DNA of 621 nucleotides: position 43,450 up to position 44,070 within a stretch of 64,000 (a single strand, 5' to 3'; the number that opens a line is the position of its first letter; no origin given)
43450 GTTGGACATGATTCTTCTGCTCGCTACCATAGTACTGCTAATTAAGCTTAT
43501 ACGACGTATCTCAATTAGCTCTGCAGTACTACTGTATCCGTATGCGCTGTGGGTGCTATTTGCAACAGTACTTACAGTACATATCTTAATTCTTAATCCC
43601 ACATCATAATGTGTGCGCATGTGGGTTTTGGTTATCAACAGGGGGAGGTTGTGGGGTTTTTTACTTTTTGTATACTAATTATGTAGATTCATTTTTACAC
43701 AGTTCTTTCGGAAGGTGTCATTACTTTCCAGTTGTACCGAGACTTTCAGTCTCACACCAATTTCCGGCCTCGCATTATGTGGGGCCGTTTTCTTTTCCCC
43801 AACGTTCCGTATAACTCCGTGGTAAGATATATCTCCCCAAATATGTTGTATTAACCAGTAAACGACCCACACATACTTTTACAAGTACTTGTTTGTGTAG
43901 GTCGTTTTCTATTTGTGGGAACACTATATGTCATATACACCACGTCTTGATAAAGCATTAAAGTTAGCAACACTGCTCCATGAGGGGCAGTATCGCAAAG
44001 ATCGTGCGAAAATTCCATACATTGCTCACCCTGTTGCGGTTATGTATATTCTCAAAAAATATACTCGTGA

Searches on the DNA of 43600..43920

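Call 76: search_rna_families(source=window, start=43600, end=43920, threshold=evalue, max_evalue=10)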
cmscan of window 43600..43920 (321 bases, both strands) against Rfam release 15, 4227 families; matches with E-value up to 10: 11.
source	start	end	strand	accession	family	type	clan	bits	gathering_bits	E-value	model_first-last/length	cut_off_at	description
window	43727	43802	+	RF00519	suhB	Gene; sRNA;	CL00108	21.1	41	0.031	1-77/77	no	Makes More Granules Regulator RNA (mmgR)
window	43856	43911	-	RF00693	mir-147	Gene; miRNA;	-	18.9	57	0.21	12-67/78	no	mir-147 microRNA precursor family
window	43857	43910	+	RF00756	mir-299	Gene; miRNA;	-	18.4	67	0.28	1-63/63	no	mir-299 microRNA precursor family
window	43857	43910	-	RF00756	mir-299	Gene; miRNA;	-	17.4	67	0.54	1-63/63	no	mir-299 microRNA precursor family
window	43853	43914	-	RF04176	mir-3149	Gene; miRNA;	-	16.5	100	2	1-83/83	no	mir-3149 microRNA precursor family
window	43857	43910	+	RF04176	mir-3149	Gene; miRNA;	-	16.3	100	2.3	1-83/83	no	mir-3149 microRNA precursor family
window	43765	43796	+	RF00489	ctRNA_p42d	Gene; antisense;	-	15.7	50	1.2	5-44/46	no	ctRNA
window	43864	43905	+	RF04154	mir-1277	Gene; miRNA;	-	14.9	81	6.6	1-78/78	no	mir-1277 microRNA precursor family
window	43678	43756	+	RF01566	DdR16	Gene; snRNA; snoRNA; CD-box;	-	14.4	70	7.9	1-78/78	no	Dictyostelium snoRNA DdR16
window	43730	43788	+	RF01393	isrJ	Gene; sRNA;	-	14.2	37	3.8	1-75/75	no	isrJ Hfq binding RNA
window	43767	43812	-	RF01377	CRISPR-DR64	Gene; CRISPR;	CL00015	14.2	40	8.7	1-37/37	no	CRISPR RNA direct repeat element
